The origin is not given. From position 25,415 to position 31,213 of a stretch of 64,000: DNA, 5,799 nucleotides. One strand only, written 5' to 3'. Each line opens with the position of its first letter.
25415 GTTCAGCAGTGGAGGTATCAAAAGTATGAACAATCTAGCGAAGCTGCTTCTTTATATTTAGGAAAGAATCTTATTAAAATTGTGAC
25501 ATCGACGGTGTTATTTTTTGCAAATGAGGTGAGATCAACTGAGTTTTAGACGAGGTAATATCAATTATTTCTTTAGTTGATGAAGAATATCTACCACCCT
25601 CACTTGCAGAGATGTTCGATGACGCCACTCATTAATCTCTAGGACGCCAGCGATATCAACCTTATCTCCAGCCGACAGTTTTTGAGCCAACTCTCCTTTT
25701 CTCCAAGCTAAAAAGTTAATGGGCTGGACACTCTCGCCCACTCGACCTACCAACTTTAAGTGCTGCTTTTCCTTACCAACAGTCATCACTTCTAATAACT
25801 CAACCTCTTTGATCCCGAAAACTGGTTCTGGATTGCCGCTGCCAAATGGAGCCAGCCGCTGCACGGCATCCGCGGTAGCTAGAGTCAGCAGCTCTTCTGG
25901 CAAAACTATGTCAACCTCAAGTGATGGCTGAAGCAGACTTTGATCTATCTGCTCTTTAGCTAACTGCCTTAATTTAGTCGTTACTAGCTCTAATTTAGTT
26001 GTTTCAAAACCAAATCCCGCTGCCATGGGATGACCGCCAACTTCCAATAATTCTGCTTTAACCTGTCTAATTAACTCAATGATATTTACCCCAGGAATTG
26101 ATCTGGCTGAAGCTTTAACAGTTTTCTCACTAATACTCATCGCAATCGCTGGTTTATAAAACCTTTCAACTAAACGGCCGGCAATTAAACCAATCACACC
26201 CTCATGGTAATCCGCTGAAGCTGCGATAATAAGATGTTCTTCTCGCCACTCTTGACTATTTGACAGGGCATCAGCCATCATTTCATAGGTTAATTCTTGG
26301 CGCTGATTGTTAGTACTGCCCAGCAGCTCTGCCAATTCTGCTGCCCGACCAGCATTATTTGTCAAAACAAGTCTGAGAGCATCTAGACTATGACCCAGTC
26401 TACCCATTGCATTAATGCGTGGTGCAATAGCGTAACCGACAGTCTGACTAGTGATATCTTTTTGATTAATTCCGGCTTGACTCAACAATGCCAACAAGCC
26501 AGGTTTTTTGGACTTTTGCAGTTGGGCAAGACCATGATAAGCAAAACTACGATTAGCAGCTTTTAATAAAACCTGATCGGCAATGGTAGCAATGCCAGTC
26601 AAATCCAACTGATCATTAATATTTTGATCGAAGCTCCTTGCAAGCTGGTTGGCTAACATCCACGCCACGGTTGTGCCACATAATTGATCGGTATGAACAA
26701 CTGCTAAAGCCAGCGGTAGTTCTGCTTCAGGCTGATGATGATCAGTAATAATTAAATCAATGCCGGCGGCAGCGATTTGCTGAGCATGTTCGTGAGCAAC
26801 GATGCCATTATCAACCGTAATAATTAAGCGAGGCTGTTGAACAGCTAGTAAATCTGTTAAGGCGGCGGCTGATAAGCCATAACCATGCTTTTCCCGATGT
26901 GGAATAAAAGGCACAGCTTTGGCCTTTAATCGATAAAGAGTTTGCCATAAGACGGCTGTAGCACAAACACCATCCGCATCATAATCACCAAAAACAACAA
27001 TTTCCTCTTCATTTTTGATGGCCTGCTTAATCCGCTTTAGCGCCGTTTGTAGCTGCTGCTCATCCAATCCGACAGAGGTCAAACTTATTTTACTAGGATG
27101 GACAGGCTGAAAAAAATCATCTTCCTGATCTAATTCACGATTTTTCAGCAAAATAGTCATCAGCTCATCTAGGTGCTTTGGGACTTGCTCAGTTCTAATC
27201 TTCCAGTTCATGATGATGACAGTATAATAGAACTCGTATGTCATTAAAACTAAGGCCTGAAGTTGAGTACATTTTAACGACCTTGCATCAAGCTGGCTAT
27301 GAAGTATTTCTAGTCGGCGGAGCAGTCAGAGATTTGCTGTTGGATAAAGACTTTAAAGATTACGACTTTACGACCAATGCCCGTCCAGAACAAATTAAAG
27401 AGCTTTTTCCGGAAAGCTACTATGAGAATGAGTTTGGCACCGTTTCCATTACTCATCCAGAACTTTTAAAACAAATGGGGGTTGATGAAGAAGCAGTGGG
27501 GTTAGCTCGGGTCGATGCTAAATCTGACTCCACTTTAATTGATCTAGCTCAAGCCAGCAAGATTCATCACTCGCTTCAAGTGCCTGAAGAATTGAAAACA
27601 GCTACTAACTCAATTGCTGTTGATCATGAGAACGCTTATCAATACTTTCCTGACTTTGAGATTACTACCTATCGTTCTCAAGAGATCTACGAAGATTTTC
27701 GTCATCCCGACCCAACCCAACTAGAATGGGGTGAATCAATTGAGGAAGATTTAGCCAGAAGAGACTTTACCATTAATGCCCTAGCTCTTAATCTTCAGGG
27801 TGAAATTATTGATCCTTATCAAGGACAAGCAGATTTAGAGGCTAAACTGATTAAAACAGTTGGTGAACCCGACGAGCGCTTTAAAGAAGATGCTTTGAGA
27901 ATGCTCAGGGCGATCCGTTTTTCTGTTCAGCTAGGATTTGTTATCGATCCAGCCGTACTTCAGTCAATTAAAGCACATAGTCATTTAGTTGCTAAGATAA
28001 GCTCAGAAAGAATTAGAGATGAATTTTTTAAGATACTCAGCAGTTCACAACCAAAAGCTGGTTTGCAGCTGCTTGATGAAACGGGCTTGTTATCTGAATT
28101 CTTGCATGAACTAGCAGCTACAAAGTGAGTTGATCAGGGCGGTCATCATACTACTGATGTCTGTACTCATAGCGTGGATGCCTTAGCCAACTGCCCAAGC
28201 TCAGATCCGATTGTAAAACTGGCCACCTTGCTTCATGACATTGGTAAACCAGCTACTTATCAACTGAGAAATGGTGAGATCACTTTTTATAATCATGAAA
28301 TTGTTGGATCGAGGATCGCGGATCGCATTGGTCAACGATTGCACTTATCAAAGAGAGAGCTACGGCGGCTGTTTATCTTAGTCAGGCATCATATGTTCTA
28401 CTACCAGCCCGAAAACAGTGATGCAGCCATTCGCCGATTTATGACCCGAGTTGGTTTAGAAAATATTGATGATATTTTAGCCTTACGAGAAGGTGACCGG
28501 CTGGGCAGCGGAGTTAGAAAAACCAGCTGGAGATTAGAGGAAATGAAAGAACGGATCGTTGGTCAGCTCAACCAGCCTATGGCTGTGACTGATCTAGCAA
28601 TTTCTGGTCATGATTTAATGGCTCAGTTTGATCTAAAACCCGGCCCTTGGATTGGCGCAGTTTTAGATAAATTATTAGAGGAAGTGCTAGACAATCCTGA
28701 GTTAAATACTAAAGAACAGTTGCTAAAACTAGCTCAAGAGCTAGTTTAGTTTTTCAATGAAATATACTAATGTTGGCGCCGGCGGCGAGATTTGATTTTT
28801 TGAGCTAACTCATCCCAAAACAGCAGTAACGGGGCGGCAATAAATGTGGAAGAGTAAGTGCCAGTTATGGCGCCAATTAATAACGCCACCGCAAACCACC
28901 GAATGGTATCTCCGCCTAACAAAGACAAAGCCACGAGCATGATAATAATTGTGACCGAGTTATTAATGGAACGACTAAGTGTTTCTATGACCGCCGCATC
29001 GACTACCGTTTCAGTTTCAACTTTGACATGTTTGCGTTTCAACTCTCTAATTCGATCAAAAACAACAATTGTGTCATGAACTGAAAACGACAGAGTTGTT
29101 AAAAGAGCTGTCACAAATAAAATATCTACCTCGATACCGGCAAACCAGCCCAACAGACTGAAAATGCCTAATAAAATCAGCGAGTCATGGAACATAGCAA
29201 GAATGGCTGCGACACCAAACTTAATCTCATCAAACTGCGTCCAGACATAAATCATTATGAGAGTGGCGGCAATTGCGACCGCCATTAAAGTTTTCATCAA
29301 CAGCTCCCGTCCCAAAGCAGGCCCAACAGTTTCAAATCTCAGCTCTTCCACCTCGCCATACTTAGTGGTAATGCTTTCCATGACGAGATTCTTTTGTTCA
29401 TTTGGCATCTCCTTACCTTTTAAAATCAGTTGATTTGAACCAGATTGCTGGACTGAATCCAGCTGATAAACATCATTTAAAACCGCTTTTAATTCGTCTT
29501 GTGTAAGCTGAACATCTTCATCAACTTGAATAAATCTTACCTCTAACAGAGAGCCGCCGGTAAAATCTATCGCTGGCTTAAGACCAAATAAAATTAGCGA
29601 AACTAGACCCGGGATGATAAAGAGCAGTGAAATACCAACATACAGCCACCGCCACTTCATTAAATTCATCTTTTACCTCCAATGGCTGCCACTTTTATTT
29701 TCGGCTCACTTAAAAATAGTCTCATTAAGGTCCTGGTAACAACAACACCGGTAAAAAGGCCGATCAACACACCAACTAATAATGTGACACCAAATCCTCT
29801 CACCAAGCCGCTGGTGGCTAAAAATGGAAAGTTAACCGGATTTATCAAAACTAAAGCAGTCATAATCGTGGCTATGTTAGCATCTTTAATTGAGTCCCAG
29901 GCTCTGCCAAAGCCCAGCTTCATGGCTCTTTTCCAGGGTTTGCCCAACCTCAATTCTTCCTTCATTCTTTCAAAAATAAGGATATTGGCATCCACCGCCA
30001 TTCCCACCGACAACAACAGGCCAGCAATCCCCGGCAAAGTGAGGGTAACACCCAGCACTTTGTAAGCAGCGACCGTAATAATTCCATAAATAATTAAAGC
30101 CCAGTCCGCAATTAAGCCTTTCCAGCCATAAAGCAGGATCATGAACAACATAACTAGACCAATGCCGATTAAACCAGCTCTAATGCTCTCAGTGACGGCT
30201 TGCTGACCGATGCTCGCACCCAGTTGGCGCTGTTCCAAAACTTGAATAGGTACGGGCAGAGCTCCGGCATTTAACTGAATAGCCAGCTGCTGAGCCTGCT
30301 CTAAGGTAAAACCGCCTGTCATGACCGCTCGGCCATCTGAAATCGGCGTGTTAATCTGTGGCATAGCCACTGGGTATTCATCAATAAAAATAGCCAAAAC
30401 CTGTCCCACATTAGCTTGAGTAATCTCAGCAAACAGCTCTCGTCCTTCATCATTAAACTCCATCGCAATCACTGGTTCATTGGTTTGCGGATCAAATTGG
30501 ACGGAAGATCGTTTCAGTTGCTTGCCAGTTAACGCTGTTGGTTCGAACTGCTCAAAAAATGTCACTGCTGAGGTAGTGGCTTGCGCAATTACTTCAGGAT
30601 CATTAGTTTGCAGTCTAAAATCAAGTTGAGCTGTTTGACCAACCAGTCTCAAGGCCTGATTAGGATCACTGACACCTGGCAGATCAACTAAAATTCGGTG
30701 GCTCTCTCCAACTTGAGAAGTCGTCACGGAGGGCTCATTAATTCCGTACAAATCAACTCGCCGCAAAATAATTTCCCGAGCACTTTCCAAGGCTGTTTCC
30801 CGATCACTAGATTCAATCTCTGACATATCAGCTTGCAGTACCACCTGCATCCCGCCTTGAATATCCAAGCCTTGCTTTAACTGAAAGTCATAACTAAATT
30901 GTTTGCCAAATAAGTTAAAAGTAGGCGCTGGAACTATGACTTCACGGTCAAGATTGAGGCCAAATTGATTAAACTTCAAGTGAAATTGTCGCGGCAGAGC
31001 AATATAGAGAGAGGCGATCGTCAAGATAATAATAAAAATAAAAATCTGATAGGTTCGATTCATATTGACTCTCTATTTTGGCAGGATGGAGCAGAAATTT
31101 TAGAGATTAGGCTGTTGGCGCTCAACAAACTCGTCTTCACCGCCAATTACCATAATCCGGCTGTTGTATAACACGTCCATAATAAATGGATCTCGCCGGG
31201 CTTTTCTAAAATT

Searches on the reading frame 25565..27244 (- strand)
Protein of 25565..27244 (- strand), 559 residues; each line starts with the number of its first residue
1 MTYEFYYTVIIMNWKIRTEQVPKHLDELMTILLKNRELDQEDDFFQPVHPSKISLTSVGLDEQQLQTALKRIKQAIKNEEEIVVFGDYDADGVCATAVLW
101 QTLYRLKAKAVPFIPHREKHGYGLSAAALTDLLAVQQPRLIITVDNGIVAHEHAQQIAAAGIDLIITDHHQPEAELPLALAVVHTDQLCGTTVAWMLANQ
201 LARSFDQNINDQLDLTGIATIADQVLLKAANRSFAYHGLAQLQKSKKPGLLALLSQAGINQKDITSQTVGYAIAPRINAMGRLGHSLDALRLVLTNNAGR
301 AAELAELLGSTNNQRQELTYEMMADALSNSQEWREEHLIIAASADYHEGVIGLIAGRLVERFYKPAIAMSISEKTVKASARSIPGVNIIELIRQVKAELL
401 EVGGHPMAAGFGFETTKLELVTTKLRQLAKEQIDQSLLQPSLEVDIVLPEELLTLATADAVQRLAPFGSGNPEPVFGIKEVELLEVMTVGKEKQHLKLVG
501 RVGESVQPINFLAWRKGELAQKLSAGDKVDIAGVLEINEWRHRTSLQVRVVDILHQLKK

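Call 8: search_protein_families(library=pfam, proteins=[window:25565-27244:-], max_evalue=0.01)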
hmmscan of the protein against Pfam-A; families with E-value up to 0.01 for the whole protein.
window:25565-27244:- (559 aa): 3 families
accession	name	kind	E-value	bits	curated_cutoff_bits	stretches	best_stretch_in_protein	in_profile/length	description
PF17768.7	RecJ_OB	-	1.1e-28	99.9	27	1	444-552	1-107/107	RecJ OB domain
PF01368.27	DHH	-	9.9e-20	71.5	28.1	1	82-210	2-114/125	DHH family, N-terminal domain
PF02272.25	DHHA1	-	2.1e-15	57.5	25.9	1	338-430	4-101/102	DHHA1 domain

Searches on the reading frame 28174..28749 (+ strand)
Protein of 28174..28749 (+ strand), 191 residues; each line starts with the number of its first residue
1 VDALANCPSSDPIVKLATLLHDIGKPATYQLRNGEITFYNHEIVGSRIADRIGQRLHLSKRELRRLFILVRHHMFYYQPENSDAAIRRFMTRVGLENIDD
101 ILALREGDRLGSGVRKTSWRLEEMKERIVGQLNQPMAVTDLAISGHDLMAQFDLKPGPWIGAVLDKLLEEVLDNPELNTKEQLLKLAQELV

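Call 38: search_protein_families(library=pfam, proteins=[window:28174-28749:+], max_evalue=0.001)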
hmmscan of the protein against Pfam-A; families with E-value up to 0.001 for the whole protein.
window:28174-28749:+ (191 aa): 2 families
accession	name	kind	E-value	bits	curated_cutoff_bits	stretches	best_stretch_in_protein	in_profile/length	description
PF13735.12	tRNA_NucTran2_2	-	7.6e-12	45.9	27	1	137-186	99-148/149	tRNA nucleotidyltransferase domain 2 putative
PF01966.28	HD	-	1.2e-07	32.5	22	1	14-80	27-92/116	HD domain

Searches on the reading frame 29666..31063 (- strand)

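Call 38: search_protein_families(library=pfam, proteins=[window:29666-31063:-], max_evalue=0.001)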
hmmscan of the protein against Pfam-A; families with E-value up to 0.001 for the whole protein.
window:29666-31063:- (465 aa): 6 families
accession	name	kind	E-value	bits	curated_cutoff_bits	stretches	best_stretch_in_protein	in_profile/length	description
PF22599.2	SecDF_P1_head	-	2.6e-28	98.6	27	1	175-271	18-114/114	SecDF, P1 head subdomain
PF21760.3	SecD_1st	-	7.7e-18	64.1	27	1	93-152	2-58/60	Protein translocase subunit SecDF, P1 domain, N-terminal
PF02355.23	SecD_SecF_C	-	6.2e-15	55.5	20.5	1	274-449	14-185/189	Protein export membrane protein SecD/SecF, C-terminal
PF00873.25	ACR_tran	-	1.1e-06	27.1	28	1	287-453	327-492/1021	AcrB/AcrD/AcrF family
PF03176.21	MMPL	-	1.9e-06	27.5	20.5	1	326-441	185-299/333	MMPL family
PF07549.19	Sec_GG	-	0.0005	19.9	20.3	0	61-81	7-27/28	SecD/SecF GG Motif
